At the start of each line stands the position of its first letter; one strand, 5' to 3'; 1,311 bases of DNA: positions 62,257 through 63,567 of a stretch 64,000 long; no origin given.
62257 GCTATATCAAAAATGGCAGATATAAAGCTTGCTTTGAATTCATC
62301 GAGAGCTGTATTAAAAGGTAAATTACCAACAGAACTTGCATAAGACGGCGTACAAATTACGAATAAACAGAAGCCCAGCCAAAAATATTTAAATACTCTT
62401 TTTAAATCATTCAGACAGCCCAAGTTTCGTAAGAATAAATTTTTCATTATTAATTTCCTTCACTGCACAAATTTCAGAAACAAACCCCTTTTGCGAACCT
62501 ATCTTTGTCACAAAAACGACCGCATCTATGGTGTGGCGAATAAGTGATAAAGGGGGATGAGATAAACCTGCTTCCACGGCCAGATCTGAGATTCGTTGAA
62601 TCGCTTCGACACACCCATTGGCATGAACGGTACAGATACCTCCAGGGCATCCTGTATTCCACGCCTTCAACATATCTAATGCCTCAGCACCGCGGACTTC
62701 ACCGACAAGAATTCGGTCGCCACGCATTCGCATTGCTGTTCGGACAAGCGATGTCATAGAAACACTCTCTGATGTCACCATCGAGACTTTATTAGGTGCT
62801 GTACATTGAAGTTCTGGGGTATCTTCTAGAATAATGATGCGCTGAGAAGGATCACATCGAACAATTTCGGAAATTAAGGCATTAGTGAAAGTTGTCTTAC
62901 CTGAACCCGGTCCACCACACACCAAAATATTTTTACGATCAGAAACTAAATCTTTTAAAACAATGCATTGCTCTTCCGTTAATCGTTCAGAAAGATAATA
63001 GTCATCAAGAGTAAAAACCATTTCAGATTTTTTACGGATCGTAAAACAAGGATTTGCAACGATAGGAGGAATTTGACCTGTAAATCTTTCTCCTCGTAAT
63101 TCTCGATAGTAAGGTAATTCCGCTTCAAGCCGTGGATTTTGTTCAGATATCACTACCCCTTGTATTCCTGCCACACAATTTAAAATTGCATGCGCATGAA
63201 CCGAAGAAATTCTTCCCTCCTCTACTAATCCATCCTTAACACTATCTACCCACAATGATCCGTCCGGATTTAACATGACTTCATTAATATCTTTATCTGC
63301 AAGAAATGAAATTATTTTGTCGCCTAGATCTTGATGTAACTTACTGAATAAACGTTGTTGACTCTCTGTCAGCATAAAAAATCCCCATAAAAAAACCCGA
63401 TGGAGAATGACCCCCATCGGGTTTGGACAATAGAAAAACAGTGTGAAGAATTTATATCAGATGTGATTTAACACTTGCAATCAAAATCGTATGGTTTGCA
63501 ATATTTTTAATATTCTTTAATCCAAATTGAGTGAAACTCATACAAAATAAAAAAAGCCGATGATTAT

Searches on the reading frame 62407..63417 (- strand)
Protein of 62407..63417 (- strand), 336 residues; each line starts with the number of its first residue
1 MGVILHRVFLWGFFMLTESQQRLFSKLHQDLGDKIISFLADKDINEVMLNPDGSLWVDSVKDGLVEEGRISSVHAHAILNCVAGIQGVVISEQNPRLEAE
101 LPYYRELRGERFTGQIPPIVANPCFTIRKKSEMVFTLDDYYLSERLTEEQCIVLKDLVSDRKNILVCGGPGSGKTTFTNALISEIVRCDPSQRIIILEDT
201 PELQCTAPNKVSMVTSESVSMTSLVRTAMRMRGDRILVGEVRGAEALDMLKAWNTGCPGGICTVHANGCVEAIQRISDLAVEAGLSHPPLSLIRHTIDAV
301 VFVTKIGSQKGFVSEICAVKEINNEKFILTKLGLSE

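Call 11: search_protein_families(library=pfam, proteins=[window:62407-63417:-], max_evalue=0.01)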
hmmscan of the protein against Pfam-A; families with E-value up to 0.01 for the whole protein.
window:62407-63417:- (336 aa): 9 families
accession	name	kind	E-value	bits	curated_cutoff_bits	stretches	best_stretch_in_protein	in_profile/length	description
PF00437.27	T2SSE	-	5e-32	111.4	24.9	1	118-301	100-273/370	Type II/IV secretion system protein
PF01580.24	FtsK_SpoIIIE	-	1.8e-06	28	24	1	154-231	32-108/221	FtsK/SpoIIIE family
PF13245.12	AAA_19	-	3.1e-05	24.6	25.1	1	159-197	9-47/134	AAA domain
PF12775.13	AAA_7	-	0.00023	21.2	25.8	0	150-185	22-57/181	P-loop containing dynein motor region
PF20720.3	nSTAND3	-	0.0014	18.8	27.2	1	155-200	11-54/155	Novel STAND NTPase 3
PF13238.12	AAA_18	-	0.0037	18.1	29.4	0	164-202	1-44/128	AAA domain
PF06414.18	Zeta_toxin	-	0.0049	16.8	22.3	1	162-231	17-82/199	Zeta toxin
PF00270.35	DEAD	-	0.005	17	26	1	148-204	2-58/167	DEAD/DEAH box helicase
PF13401.12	AAA_22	-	0.0085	16.8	27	0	160-191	4-33/130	AAA domain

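Call 13: find_encoding_contigs(protein=window:62407-63417:-, flank=10000, max_places=6)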
Protein window:62407-63417:- (336 aa): no gene with exactly this product is on record in the collection.

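Call 33: find_homologous_proteins(query=window:62407-63417:-, max_evalue=1e-30)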
Query window:62407-63417:- (336 aa): 7310 proteins with E <= 1e-30 among 8000 candidates; the best 120 are listed.
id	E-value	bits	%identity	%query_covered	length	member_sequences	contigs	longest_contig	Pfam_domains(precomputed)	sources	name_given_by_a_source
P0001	1.7e-210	716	100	96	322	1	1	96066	PF00437.27,PF01580.25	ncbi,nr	ncbi:MAG: P-type conjugative transfer ATPase TrbB [Gammaproteobacteria bacterium]|nr:P-type conjugat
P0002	2.0e-192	657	90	95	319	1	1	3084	PF00437.27,PF01580.25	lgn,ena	-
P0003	2.9e-179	613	84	95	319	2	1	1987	PF00437.27,PF13245.13,PF01580.25,PF27713.1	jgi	jgi:P-type conjugative transfer ATPase TrbB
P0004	1.4e-172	591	81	96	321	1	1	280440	PF00437.27,PF01580.25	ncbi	-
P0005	7.0e-172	589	81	95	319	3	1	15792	PF00437.27,PF01580.25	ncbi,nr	ncbi:MAG: P-type conjugative transfer ATPase TrbB [Gammaproteobacteria bacterium]|nr:P-type conjugat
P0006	1.2e-165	569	76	96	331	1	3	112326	PF00437.27,PF12775.14,PF01580.25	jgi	jgi:P-type conjugative transfer ATPase TrbB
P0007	2.3e-162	558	73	95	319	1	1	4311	PF00437.27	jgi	-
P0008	1.9e-161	555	78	93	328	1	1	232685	PF00437.27,PF01580.25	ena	-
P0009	1.2e-158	546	76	95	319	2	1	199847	PF00437.27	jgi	-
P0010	2.2e-152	525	71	95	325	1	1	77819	PF00437.27,PF01580.25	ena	-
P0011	1.3e-140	486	67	95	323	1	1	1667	PF00437.27,PF01580.25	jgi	jgi:type IV secretion system protein TrbB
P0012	1.5e-138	480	68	94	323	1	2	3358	PF00437.27,PF12775.14,PF13245.13,PF01580.25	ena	-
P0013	4.8e-136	471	64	95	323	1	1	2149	PF01695.24,PF00437.27,PF13245.13,PF01580.25,PF27713.1,PF20720.4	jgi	jgi:P-type conjugative transfer ATPase TrbB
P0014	8.5e-136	470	65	95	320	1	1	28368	PF00437.27,PF13245.13,PF01580.25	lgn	-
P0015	1.4e-135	470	67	95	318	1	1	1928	PF00437.27,PF13245.13,PF01580.25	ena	-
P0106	1.9e-124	433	62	94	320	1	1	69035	PF00437.27,PF01580.25,PF27713.1,PF20720.4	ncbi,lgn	ncbi:MAG: P-type conjugative transfer ATPase TrbB [Candidatus Aquirickettsiella sp.]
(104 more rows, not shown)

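Call 34: find_encoding_contigs(protein=P0001, flank=10000, max_places=4)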
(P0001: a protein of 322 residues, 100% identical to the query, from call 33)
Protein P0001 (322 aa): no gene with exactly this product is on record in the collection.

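Call 35: find_encoding_contigs(protein=P0004, flank=10000, max_places=3)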
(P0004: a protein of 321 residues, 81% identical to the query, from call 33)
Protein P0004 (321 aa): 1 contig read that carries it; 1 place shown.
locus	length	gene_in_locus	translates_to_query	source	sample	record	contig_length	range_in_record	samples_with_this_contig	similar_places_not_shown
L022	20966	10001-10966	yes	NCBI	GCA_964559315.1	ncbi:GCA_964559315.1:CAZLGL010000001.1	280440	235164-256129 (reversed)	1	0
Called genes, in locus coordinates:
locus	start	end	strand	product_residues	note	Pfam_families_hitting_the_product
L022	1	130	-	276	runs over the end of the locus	PF00793:DAHP_synth_1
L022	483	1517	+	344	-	PF02547:Queuosine_synth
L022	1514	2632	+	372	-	PF01702:TGT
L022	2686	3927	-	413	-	PF00589:Phage_integrase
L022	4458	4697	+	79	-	PF14549:P22_Cro, PF15943:YdaS_toxin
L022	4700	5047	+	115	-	-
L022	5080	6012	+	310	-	-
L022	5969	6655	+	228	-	PF20081:DUF6475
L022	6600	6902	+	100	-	-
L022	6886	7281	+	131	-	PF06530:Phage_antitermQ (weak)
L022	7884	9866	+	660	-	PF12796:Ank_2, PF13606:Ank_3 (faint), PF13637:Ank_4, PF13857:Ank_5 (faint), PF00023:Ank (weak)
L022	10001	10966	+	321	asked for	PF00437:T2SSE, PF01580:FtsK_SpoIIIE (weak)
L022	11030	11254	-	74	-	-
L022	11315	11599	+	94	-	-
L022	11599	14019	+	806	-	PF27097:VirB4_TrbE_N, PF03135:CagE_TrbE_VirB, PF01935:DUF87 (weak), PF19044:P-loop_TraG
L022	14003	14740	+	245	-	-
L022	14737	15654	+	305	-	PF04610:TrbL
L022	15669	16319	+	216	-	PF04335:VirB8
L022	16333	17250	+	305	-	PF03524:CagX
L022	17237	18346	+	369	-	PF03743:TrbI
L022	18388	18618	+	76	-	PF17209:Hfq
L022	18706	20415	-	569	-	PF00515:TPR_1 (faint), PF07719:TPR_2 (faint), PF13181:TPR_8 (faint), PF13424:TPR_12 (faint)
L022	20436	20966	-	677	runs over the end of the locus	-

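Call 36: find_encoding_contigs(protein=P0008, flank=10000, max_places=3)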
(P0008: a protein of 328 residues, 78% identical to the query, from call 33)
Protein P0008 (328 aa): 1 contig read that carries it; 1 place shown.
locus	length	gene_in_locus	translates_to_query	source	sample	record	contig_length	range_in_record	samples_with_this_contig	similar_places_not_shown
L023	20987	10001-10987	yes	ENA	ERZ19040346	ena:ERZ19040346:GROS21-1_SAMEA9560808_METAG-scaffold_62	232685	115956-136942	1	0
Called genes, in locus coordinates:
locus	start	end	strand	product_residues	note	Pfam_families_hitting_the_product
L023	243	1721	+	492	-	-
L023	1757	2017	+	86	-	-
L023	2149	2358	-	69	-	PF12728:HTH_17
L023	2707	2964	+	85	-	PF14549:P22_Cro, PF15943:YdaS_toxin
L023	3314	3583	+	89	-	-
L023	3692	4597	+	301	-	-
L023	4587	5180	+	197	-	PF20081:DUF6475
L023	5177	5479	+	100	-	-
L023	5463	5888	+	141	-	-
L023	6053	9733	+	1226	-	PF12796:Ank_2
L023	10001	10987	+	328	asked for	PF00437:T2SSE, PF01580:FtsK_SpoIIIE (weak)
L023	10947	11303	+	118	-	PF04956:TrbC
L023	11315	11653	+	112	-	PF05101:VirB3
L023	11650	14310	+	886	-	PF27097:VirB4_TrbE_N, PF03135:CagE_TrbE_VirB (weak), PF01935:DUF87 (weak), PF19044:P-loop_TraG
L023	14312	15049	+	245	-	-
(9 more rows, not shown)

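Call 42: search_protein_families(library=pfam, proteins=[L022:2686-3927:-], max_evalue=0.01)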
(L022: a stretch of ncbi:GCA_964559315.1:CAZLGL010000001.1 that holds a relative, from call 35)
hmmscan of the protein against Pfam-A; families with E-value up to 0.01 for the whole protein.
L022:2686-3927:- (413 aa): 1 family
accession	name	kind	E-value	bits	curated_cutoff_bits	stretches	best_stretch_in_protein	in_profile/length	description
PF00589.27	Phage_integrase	-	2.7e-21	76.5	27.1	1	188-340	7-168/172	Phage integrase family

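Call 44: find_encoding_contigs(protein=P0005, flank=10000, max_places=2)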
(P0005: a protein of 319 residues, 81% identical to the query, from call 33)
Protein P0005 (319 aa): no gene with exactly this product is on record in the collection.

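Call 45: find_encoding_contigs(protein=P0006, flank=10000, max_places=3)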
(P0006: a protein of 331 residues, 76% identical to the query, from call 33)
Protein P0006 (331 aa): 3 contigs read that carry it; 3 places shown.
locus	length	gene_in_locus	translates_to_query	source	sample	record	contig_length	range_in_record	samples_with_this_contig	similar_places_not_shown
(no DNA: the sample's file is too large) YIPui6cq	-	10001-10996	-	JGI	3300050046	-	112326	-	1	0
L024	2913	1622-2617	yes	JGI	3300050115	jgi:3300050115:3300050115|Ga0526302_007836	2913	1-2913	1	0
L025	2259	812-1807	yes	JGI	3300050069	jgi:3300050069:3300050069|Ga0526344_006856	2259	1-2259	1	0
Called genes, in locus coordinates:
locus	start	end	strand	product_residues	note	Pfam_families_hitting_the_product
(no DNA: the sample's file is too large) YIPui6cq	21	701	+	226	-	-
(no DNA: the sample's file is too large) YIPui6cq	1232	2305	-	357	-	PF14622:Ribonucleas_3_3, PF00636:Ribonuclease_3, PF00023:Ank (faint), PF13606:Ank_3 (faint), PF13857:Ank_5 (faint), PF12796:Ank_2, PF13637:Ank_4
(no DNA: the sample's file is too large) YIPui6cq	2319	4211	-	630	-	PF02661:Fic (faint), PF00023:Ank (faint), PF12796:Ank_2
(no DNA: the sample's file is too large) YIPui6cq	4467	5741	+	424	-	PF13356:Arm-DNA-bind_3, PF00589:Phage_integrase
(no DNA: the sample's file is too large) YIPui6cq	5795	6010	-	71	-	PF12728:HTH_17 (weak)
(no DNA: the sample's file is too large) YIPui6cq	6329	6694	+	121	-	PF14549:P22_Cro, PF15943:YdaS_toxin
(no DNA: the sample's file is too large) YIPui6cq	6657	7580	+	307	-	-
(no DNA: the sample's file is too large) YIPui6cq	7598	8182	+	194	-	PF20081:DUF6475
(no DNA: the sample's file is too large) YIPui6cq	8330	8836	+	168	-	-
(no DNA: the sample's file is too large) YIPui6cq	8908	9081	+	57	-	-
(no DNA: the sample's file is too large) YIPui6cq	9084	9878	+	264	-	-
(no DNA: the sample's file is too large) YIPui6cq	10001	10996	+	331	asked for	PF00437:T2SSE, PF12775:AAA_7 (faint), PF01580:FtsK_SpoIIIE (weak)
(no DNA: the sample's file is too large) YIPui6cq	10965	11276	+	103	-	PF04956:TrbC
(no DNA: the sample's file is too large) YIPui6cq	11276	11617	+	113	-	PF05101:VirB3 (weak)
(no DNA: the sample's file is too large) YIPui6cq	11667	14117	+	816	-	PF27097:VirB4_TrbE_N, PF03135:CagE_TrbE_VirB, PF01935:DUF87 (weak), PF19044:P-loop_TraG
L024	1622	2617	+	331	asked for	PF00437:T2SSE, PF12775:AAA_7 (faint), PF01580:FtsK_SpoIIIE (weak)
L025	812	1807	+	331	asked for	PF00437:T2SSE, PF12775:AAA_7 (faint), PF01580:FtsK_SpoIIIE (weak)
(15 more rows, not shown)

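Call 46: find_encoding_contigs(protein=P0009, flank=10000, max_places=2)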
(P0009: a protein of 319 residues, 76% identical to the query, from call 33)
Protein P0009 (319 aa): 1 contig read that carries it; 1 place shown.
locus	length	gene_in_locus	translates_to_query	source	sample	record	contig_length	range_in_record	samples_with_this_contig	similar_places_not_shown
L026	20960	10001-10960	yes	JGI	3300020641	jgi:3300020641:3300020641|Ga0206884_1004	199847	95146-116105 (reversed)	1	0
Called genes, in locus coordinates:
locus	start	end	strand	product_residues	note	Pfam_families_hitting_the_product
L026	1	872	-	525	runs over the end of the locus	PF00133:tRNA-synt_1 (faint), PF01406:tRNA-synt_1e (faint), PF09334:tRNA-synt_1g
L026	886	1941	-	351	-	PF01266:DAO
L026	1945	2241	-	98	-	PF07883:Cupin_2, PF02311:AraC_binding (weak)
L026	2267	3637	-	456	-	PF13434:Lys_Orn_oxgnase, PF13738:Pyr_redox_3 (weak)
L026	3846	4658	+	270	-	PF00196:GerE (weak)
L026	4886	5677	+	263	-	-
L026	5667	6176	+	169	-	PF20081:DUF6475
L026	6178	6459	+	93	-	-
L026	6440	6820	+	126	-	PF06530:Phage_antitermQ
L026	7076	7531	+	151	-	-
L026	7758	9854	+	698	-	-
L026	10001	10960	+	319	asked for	PF00437:T2SSE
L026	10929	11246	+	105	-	PF04956:TrbC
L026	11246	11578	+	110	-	PF05101:VirB3 (weak)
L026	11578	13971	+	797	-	PF27097:VirB4_TrbE_N, PF03135:CagE_TrbE_VirB, PF01935:DUF87 (weak), PF19044:P-loop_TraG (weak)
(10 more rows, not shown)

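Call 50: find_related_loci(query=A2, collection=metagenome_contigs, flank=10000)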
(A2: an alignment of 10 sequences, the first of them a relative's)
Query A2 (322 aa) in metagenome_contigs; peptide patterns used: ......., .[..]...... (x = any residue, [..] = any of these).
600 stretches matched a pattern (row limit reached: there are more); 575 encode a relative of the query (tblastn E <= 1e-3); the best 80 are kept; 80 distinct loci.
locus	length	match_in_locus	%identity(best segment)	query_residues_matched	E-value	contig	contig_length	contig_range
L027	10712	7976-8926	61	3-319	3e-132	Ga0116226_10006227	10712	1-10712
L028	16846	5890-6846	47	2-322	2e-92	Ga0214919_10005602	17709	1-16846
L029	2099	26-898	47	9-302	5e-85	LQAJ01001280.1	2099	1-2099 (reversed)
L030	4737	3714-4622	46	3-311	7e-81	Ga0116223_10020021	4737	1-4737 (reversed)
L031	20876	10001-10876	46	3-299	4e-80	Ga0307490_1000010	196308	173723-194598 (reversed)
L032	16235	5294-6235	45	3-322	6e-80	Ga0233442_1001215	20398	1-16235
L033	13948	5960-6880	46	4-315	5e-80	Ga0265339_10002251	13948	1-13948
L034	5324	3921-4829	45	3-311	4e-80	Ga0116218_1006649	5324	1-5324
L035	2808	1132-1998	47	3-296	8e-81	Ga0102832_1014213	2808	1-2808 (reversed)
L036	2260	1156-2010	46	1-291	2e-82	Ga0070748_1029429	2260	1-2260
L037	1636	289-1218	44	3-318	1e-83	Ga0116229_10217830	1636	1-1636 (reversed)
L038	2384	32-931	45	4-309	2e-81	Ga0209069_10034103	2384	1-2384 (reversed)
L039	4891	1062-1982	45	4-315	3e-79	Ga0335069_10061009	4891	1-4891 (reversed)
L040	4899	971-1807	47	13-296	4e-79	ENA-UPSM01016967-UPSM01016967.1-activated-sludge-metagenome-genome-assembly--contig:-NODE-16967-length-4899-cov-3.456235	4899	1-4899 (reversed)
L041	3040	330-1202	47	1-296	7e-80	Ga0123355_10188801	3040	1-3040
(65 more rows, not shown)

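Call 52: find_homologous_proteins(query=L022:2686-3927:-, max_evalue=1e-20)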
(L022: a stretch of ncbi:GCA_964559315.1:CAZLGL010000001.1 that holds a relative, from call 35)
Query L022:2686-3927:- (413 aa): 6342 proteins with E <= 1e-20 among 8000 candidates; the best 120 are listed.
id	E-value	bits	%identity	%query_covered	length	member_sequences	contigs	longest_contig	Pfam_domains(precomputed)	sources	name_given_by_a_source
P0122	8.0e-280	946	100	100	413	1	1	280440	PF00589.28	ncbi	-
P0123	8.1e-178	610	72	92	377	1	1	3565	PF00589.28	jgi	jgi:integrase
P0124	1.2e-177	609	72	92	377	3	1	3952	PF00589.28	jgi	jgi:integrase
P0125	5.1e-177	607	67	93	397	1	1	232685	PF00589.28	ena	-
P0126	4.6e-173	594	69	90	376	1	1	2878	PF00589.28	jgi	jgi:integrase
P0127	7.9e-173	593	71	86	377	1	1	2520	PF00589.28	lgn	-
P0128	2.1e-170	585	70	88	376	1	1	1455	PF00589.28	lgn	-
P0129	1.6e-169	582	68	90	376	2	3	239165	PF00589.28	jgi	jgi:integrase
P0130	4.4e-169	581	66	91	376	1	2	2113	PF00589.28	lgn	-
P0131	5.4e-169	581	68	90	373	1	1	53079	PF00589.28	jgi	-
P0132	1.9e-168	579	68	90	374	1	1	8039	PF00589.28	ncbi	-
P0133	3.1e-168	578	70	86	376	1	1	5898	PF00589.28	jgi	jgi:integrase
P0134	4.1e-168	578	66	92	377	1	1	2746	PF00589.28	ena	-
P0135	4.8e-168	577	69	88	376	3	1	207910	PF00589.28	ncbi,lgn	-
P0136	3.9e-167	574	69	85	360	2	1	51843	PF00589.28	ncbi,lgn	-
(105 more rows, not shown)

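Call 77: find_encoding_contigs(protein=P0010, flank=10000, max_places=2)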
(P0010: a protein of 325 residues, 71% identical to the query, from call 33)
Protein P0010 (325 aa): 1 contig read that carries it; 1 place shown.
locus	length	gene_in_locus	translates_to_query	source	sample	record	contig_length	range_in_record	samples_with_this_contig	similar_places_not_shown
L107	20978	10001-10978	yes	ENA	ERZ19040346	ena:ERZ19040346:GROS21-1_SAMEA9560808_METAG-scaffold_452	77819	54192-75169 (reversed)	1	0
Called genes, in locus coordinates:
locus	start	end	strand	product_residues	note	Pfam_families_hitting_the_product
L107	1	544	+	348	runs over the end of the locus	-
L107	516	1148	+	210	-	PF20081:DUF6475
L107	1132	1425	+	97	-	-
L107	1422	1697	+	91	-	-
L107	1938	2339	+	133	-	PF00216:Bac_DNA_binding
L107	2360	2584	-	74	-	PF04221:RelB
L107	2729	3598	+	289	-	-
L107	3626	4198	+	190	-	-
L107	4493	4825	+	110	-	PF00216:Bac_DNA_binding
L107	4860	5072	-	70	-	-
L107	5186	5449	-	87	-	-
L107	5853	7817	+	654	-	PF04564:U-box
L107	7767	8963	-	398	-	PF00078:RVT_1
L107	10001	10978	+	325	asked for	PF00437:T2SSE, PF01580:FtsK_SpoIIIE (weak)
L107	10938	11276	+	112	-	PF04956:TrbC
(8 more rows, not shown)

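Call 78: find_encoding_contigs(protein=P0106, flank=10000, max_places=2)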
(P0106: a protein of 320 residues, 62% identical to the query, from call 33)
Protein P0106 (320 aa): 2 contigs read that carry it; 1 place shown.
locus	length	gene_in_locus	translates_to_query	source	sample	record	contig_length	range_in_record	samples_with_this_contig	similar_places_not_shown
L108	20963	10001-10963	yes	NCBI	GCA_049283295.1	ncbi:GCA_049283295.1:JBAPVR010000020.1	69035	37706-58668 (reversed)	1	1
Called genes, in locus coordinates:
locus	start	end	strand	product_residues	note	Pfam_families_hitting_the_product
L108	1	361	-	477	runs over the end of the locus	PF00324:AA_permease, PF13520:AA_permease_2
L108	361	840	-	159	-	PF01252:Peptidase_A8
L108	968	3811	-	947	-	PF00133:tRNA-synt_1, PF09334:tRNA-synt_1g, PF13603:tRNA-synt_1_2, PF01406:tRNA-synt_1e, PF01921:tRNA-synt_1f (weak), PF08264:Anticodon_1, PF06827:zf-FPG_IleRS (weak)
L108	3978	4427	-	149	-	PF07963:N_methyl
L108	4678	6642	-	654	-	PF01752:Peptidase_M9 (weak)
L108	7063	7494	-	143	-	-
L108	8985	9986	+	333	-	PF00704:Glyco_hydro_18 (weak)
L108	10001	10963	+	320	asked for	PF00437:T2SSE, PF20720:nSTAND3 (faint), PF27713:UCP018868, PF01580:FtsK_SpoIIIE (weak)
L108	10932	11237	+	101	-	PF04956:TrbC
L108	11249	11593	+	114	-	PF05101:VirB3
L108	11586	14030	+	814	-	PF27097:VirB4_TrbE_N, PF03135:CagE_TrbE_VirB (weak), PF19044:P-loop_TraG (weak)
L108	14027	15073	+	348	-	-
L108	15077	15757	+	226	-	PF04335:VirB8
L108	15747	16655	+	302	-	PF03524:CagX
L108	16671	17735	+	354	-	PF03743:TrbI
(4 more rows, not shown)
